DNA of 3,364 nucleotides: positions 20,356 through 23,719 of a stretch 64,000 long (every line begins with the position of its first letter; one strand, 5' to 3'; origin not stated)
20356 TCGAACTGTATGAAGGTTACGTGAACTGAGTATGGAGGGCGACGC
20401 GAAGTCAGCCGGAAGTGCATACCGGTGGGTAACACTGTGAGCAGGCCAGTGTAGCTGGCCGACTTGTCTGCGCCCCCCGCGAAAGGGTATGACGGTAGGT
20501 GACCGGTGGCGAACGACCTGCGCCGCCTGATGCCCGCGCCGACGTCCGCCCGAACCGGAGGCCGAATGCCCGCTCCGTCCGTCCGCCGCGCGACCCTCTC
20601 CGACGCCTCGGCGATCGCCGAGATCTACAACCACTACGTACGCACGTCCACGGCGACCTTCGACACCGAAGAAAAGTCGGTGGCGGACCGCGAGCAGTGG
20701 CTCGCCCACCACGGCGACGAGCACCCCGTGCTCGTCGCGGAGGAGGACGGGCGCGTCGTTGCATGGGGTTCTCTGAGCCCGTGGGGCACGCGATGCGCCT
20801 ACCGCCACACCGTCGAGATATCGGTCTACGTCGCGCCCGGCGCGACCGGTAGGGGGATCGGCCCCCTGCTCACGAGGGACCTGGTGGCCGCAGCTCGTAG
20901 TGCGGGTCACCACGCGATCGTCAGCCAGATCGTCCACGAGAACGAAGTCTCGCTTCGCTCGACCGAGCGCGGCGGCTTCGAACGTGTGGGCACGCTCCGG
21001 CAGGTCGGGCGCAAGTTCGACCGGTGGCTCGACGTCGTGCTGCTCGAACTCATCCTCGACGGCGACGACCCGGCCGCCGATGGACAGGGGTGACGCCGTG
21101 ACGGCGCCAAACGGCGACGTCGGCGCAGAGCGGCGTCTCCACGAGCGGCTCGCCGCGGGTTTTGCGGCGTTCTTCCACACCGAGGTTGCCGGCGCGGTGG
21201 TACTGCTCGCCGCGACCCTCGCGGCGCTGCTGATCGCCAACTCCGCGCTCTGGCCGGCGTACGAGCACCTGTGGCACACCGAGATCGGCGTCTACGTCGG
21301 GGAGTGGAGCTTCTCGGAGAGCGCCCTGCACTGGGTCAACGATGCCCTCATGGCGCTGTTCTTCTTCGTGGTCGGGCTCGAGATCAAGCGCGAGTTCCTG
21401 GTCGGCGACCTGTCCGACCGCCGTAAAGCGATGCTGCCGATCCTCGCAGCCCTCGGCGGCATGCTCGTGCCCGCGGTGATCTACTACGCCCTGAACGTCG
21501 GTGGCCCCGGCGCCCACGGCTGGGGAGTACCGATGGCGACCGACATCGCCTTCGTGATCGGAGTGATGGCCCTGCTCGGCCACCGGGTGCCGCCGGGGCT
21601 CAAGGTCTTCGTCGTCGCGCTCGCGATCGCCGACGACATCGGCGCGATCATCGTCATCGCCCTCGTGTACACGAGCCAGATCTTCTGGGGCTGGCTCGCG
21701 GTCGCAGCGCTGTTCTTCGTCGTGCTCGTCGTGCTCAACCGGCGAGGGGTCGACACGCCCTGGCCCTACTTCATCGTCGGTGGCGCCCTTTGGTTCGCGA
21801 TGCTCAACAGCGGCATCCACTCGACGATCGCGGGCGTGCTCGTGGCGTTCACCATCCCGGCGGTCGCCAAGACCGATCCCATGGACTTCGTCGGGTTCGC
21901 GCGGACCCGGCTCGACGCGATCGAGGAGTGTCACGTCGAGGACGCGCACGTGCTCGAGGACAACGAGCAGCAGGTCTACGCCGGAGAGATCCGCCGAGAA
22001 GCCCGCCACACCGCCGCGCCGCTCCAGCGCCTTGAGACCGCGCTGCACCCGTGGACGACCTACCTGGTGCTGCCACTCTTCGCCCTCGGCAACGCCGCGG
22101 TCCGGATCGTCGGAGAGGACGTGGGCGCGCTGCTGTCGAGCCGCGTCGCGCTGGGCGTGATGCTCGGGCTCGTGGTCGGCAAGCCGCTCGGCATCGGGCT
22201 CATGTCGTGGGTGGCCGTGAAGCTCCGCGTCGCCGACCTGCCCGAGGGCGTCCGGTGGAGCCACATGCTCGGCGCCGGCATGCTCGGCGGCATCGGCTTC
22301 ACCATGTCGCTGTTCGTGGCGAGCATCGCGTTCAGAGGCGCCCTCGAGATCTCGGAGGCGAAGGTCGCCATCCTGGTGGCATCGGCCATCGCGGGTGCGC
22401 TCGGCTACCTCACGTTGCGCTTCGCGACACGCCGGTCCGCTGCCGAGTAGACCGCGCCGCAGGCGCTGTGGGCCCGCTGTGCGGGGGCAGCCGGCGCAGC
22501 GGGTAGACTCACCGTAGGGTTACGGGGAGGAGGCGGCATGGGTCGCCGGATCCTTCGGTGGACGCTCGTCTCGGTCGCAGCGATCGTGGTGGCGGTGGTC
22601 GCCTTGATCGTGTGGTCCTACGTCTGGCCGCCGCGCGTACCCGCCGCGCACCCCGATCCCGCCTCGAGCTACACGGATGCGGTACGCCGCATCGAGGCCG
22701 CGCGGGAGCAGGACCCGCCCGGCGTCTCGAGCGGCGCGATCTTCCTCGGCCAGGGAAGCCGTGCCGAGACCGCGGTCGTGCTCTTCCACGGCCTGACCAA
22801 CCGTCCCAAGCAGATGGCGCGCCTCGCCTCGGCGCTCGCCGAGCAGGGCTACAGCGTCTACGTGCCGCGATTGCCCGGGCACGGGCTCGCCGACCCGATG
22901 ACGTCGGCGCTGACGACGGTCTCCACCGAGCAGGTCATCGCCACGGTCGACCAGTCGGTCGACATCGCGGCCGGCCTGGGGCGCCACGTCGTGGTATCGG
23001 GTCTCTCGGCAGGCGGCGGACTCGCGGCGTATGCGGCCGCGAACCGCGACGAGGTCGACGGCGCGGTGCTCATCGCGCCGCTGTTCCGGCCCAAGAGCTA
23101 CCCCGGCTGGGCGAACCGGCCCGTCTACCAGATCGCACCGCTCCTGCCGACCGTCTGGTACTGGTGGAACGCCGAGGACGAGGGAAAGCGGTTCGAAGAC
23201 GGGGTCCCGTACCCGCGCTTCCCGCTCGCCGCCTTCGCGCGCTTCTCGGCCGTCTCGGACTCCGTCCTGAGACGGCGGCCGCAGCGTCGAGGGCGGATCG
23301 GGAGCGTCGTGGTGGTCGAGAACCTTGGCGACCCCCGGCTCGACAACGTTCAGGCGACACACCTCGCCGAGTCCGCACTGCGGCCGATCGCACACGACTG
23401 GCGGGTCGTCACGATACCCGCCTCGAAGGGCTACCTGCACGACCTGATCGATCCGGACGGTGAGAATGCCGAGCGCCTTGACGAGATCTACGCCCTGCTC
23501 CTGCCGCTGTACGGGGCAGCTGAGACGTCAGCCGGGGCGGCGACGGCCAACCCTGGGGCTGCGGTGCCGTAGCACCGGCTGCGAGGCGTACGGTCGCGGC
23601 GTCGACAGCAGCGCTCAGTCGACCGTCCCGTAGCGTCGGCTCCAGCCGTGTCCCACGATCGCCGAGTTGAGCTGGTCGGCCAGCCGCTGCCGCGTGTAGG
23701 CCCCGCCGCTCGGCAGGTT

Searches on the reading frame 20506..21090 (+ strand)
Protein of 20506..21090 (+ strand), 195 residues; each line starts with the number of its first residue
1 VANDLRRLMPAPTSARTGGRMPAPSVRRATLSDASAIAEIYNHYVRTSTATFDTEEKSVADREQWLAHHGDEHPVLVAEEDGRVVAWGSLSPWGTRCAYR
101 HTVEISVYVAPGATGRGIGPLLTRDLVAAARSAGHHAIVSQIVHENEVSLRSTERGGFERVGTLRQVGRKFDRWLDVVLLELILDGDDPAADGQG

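Call 77: search_protein_families(library=pfam, proteins=[window:20506-21090:+], max_evalue=0.001)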
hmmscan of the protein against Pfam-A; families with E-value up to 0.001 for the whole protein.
window:20506-21090:+ (195 aa): 4 families
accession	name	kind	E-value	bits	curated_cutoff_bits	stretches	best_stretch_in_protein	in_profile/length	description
PF00583.31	Acetyltransf_1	-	3.4e-14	53.6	20.7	1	38-158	2-116/116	Acetyltransferase (GNAT) family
PF13420.13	Acetyltransf_4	-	4e-14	53.4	24.3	1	27-178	2-154/155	Acetyltransferase (GNAT) domain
PF13302.13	Acetyltransf_3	-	2.8e-07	31.7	25.4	1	27-159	5-138/138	Acetyltransferase (GNAT) domain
PF13508.13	Acetyltransf_7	-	2.4e-06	28.2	27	1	73-138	3-65/84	Acetyltransferase (GNAT) domain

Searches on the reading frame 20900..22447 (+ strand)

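Call 22: search_protein_families(library=pfam, proteins=[window:20900-22447:+], max_evalue=0.001)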
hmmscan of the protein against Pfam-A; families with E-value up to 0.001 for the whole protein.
window:20900-22447:+ (516 aa): 1 family
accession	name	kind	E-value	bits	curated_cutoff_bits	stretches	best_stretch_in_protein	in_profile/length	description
PF06965.17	Na_H_antiport_1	-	5.1e-149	496.7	23.5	1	90-506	2-374/374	Na+/H+ antiporter 1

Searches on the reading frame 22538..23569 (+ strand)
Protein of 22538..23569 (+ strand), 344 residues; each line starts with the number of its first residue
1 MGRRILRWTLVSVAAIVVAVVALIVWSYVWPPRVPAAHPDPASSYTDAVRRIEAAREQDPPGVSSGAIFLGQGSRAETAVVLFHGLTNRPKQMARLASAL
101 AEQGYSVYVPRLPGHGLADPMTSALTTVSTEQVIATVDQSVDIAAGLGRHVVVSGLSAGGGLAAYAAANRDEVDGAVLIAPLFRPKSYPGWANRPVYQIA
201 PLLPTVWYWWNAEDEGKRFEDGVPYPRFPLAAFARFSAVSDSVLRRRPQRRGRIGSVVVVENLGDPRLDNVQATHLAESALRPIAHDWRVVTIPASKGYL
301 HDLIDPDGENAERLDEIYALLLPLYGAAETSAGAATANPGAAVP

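Call 22: search_protein_families(library=pfam, proteins=[window:22538-23569:+], max_evalue=0.001)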
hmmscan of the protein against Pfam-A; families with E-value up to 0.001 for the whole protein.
window:22538-23569:+ (344 aa): 5 families
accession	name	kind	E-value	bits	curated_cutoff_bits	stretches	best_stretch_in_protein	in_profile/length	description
PF12146.15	Hydrolase_4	-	2.9e-17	63.2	27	1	76-212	3-139/239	Serine aminopeptidase, S33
PF12697.13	Abhydrolase_6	-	7.1e-14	53.4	26.3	1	80-294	1-200/217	Alpha/beta hydrolase family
PF00561.26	Abhydrolase_1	-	1.6e-12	48.1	25.8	1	79-199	2-131/245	alpha/beta hydrolase fold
PF12695.13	Abhydrolase_5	-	2.9e-06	27.6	27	1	80-181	2-89/164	Alpha/beta hydrolase family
PF01738.24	DLH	-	6.5e-05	23.1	21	1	77-181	13-129/217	Dienelactone hydrolase family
